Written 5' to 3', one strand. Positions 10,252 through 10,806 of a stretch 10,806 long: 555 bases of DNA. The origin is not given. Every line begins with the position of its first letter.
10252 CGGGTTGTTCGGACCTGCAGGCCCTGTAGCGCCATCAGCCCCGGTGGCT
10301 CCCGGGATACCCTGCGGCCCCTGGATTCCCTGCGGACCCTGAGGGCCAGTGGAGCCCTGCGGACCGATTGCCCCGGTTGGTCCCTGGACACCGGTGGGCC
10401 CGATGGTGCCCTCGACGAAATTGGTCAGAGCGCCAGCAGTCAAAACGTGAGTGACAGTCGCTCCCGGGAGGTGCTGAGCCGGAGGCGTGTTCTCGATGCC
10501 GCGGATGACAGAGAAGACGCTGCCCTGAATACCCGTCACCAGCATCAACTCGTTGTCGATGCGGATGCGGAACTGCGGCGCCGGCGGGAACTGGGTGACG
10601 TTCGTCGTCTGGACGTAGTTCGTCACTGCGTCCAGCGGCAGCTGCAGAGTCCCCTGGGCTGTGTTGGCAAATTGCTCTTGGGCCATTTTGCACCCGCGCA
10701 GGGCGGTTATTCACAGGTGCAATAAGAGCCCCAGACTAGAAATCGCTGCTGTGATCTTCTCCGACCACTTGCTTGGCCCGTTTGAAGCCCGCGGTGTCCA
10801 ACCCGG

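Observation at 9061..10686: Collagen-like fibre protein whose triple-helix stalk is interrupted by a globular domain, with two register-shifting 'stutters'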

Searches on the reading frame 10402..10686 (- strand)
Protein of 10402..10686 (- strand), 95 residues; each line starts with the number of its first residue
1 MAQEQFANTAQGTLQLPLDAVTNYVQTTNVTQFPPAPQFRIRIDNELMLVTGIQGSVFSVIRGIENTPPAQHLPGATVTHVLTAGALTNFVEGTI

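Call 6: search_protein_families(library=pfam, proteins=[window:10405-10686:-], max_evalue=10)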
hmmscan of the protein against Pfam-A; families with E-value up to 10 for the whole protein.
seq(94 aa): 0 families

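Call 7: search_protein_families(library=phrogs, proteins=[window:10405-10686:-], max_evalue=10)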
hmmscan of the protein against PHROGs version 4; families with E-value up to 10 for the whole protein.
seq(94 aa): 7 families
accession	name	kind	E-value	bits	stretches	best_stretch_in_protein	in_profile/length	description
phrog_8469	-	tail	5.5e-05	23.6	1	43-92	52-101/303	tail fiber protein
phrog_1101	-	tail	0.00057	18.8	1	6-86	553-636/1405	tail protein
phrog_11439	-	tail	0.0011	18.2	1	40-83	233-277/775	tail fiber protein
phrog_6427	-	unknown function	0.0026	17.2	1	46-91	60-105/675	-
phrog_23837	-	head and packaging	0.0096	15.8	1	14-85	18-95/507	virion structural protein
phrog_12150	-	unknown function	0.095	12.6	1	12-84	13-90/477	-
phrog_6284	-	tail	0.11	11.2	1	39-76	938-975/1280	tail protein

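Call 38: search_solved_structures(query=window:10402-10686:-, max_evalue=10)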
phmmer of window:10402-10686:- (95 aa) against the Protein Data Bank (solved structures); distinct sequences matched with E-value up to 10: 11.
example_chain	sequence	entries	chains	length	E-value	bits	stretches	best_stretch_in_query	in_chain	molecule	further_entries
8vjh_A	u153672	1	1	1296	6.4e-05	26.7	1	40-78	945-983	Minor tail protein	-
8rk3_o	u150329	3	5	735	0.0023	21.7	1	14-83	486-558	Tip attachment protein J domain-containing protein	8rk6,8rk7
5apm_C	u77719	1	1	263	0.0058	20.4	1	4-42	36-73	VP0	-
6gv4_A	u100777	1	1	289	0.0067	20.2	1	4-43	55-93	VP0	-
4z92_C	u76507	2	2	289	0.075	16.9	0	6-42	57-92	capsid subunit VP0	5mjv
4udf_1B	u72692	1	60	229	0.1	16.5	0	21-42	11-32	Capsid protein VP0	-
6s2x_AAA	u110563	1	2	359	0.18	15.7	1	42-86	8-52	ChiA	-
2nch_A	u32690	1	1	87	0.44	14.4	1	29-58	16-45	Translation initiation factor IF-1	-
2fsq_A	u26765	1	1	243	0.97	13.3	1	14-45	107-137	Atu0111 protein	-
8c5v_E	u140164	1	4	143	1.1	13.2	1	8-66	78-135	Chemotaxis protein CheW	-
2ho9_A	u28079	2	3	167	1.1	13.1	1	8-66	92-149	Chemotaxis protein cheW | CheW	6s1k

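Call 93: search_protein_families(library=ncbifam, proteins=[window:10402-10686:-], max_evalue=0.01)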
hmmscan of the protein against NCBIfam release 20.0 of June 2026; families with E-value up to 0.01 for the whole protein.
window:10402-10686:- (95 aa): 0 families
